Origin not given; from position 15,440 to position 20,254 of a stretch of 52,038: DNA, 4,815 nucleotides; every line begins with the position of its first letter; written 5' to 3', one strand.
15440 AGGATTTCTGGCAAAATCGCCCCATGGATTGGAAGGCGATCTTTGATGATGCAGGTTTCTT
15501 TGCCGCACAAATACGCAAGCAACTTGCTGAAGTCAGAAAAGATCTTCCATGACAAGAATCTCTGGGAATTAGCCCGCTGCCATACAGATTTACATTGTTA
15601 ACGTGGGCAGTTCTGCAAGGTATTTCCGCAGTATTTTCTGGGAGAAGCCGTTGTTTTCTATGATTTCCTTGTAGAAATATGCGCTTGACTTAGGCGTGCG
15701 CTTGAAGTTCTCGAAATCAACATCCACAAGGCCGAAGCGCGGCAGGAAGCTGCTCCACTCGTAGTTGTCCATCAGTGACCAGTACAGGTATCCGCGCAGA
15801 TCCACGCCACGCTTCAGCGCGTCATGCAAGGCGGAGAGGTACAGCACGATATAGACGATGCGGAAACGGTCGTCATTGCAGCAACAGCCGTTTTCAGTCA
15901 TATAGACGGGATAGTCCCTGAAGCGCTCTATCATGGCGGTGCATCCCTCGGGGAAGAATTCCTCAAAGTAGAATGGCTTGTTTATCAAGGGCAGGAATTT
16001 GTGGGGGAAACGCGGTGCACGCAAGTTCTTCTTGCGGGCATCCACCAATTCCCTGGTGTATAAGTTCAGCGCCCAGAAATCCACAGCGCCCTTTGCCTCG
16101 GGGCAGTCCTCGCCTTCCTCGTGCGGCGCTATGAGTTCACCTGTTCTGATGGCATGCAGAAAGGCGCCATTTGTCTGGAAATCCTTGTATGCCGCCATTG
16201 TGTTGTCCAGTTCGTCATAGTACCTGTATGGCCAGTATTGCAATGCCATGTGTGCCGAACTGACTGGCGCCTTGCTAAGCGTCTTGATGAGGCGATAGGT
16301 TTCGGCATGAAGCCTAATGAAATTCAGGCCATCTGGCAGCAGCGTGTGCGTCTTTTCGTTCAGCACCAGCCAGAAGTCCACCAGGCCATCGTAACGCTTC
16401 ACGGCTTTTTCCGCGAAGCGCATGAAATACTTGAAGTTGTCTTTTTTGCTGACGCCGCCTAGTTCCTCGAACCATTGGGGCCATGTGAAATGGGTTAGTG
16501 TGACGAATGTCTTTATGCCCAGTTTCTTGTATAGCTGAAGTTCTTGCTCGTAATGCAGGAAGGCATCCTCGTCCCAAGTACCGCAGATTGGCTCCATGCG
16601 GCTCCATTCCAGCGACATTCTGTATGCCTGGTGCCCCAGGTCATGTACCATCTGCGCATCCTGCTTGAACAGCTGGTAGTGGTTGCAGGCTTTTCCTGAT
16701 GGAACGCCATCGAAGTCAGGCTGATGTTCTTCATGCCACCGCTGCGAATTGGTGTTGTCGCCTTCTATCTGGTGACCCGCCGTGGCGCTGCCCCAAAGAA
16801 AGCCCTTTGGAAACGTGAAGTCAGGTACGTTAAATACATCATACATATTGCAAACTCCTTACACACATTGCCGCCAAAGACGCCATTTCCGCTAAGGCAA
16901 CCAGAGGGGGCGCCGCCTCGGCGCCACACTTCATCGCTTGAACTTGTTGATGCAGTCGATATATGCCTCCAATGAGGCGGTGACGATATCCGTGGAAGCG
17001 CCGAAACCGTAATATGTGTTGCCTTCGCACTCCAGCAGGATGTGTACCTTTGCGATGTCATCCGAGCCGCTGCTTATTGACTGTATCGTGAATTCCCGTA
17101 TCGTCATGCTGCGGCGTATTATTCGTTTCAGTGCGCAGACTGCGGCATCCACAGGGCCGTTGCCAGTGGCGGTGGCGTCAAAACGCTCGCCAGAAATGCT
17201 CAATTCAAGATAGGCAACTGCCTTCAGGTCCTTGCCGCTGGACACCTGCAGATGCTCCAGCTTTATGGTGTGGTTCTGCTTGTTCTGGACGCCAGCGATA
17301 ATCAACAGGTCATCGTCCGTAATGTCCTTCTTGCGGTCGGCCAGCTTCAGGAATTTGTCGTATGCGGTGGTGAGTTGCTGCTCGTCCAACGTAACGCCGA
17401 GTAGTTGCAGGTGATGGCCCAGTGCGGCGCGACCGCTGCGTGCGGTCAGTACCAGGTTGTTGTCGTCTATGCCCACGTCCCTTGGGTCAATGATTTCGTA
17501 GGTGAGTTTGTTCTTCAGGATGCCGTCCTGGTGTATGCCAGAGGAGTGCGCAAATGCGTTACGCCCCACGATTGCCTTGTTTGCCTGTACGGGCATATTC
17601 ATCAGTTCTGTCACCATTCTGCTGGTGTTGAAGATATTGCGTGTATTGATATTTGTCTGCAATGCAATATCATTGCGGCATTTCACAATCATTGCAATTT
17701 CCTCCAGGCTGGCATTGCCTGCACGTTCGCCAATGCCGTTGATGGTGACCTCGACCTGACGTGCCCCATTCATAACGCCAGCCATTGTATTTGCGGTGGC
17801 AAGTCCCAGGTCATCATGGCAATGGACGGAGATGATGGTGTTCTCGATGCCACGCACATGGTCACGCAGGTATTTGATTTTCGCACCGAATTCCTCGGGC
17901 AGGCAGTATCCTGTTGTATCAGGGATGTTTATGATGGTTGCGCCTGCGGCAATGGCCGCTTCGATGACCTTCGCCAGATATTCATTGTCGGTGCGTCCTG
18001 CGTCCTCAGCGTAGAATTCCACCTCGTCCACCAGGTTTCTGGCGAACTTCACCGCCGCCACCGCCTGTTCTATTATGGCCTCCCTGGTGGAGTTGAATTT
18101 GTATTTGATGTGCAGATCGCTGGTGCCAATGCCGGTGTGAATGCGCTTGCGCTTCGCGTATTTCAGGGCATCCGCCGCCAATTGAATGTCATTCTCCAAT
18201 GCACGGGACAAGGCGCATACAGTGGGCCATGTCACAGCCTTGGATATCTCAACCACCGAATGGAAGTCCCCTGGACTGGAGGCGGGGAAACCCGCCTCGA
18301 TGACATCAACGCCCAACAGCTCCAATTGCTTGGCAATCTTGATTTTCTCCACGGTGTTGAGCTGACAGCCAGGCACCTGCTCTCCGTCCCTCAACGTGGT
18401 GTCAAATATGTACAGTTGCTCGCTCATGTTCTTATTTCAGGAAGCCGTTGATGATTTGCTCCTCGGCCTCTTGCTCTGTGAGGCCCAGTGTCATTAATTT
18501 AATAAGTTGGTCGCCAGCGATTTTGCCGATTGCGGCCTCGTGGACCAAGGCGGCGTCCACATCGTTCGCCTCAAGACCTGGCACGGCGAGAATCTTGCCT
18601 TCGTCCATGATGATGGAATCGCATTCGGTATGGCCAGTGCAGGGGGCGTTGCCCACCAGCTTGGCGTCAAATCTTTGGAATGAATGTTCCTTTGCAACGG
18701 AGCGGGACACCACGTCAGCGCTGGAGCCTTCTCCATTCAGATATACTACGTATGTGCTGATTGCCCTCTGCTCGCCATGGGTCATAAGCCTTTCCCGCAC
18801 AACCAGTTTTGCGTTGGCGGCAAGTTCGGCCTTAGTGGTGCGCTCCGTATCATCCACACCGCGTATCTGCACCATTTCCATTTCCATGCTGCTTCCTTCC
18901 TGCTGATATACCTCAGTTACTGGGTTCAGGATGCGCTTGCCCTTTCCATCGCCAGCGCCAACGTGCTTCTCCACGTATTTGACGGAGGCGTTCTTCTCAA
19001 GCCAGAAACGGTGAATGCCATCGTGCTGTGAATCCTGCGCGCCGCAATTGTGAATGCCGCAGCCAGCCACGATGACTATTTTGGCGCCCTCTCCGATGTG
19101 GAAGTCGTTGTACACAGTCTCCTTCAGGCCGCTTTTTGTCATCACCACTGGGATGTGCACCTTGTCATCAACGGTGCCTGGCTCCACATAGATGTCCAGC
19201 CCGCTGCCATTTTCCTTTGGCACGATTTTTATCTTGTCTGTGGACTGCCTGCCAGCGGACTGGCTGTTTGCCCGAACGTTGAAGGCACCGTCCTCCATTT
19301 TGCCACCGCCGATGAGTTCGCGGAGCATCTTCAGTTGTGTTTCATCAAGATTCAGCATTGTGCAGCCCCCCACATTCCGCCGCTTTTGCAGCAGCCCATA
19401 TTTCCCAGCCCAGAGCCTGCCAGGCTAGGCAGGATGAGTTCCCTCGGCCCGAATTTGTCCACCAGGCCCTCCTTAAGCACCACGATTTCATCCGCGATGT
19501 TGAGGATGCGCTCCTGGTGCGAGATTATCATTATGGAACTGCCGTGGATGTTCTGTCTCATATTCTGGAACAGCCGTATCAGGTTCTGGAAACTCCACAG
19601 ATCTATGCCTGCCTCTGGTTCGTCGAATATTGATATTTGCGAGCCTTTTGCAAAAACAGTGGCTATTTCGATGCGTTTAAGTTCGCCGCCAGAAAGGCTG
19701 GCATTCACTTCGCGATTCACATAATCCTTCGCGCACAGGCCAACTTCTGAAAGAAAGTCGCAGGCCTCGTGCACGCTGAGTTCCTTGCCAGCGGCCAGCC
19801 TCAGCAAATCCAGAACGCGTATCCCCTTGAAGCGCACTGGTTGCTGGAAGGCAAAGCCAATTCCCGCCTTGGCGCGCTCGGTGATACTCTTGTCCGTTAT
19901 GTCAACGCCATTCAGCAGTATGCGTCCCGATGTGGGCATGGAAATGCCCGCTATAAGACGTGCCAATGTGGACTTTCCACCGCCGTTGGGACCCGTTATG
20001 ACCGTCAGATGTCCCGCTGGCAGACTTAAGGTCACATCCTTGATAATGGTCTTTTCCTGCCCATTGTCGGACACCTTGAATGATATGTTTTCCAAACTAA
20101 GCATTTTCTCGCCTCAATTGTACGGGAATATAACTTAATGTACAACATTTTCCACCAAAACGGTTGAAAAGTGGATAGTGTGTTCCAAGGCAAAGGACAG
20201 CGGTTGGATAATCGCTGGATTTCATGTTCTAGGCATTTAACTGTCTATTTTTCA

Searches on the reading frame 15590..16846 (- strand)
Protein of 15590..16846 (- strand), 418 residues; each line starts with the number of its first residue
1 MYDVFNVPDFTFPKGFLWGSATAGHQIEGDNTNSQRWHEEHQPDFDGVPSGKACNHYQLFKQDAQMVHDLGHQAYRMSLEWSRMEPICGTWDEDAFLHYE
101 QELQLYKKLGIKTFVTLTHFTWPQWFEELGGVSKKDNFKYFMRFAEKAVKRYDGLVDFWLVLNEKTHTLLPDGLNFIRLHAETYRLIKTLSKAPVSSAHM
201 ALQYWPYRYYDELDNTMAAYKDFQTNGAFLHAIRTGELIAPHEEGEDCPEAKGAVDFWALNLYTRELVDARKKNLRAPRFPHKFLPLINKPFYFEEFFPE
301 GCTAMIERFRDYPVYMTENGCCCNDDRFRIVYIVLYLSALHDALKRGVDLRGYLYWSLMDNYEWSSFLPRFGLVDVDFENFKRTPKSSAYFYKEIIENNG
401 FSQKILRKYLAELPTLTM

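Call 56: search_protein_families(library=pfam, proteins=[window:15590-16846:-], max_evalue=0.0001)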
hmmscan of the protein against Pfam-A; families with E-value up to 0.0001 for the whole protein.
window:15590-16846:- (418 aa): 1 family
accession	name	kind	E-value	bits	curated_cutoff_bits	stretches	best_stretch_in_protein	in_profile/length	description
PF00232.24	Glyco_hydro_1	-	1.6e-60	205.3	22.6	2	11-167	4-168/453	Glycosyl hydrolase family 1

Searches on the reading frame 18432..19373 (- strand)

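Call 56: search_protein_families(library=pfam, proteins=[window:18432-19373:-], max_evalue=0.0001)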
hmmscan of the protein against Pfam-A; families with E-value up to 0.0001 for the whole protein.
window:18432-19373:- (313 aa): 1 family
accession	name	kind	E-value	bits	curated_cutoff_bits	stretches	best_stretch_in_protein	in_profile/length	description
PF01458.23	SUFBD_core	-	6.4e-19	68.8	27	1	92-311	17-232/232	SUF system FeS cluster assembly, SufBD core domain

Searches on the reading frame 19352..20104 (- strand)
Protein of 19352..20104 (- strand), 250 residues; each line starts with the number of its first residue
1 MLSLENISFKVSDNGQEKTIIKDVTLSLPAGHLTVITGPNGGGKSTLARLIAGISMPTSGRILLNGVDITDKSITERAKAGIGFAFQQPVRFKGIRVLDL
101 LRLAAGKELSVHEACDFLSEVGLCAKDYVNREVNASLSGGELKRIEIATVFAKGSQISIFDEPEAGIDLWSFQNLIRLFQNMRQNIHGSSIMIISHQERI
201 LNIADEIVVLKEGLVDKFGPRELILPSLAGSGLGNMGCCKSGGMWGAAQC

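Call 56: search_protein_families(library=pfam, proteins=[window:19352-20104:-], max_evalue=0.0001)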
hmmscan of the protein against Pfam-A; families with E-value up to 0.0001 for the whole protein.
window:19352-20104:- (250 aa): 5 families
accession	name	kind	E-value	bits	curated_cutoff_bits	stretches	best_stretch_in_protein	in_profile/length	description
PF00005.33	ABC_tran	-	2.7e-27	96.5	25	1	22-164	2-136/137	ABC transporter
PF02463.25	SMC_N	-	2.3e-08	34.2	40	0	107-210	116-211/220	RecF/RecN/SMC N terminal domain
PF13304.12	AAA_21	-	9.5e-08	32.9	27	0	33-71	1-56/304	AAA domain, putative AbiEii toxin, Type IV TA system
PF13476.12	AAA_23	-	6.3e-05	24.1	27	0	22-52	11-40/201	AAA domain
PF09818.15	ABC_ATPase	-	9.9e-05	21.9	23.2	0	174-212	210-248/283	P-loop domain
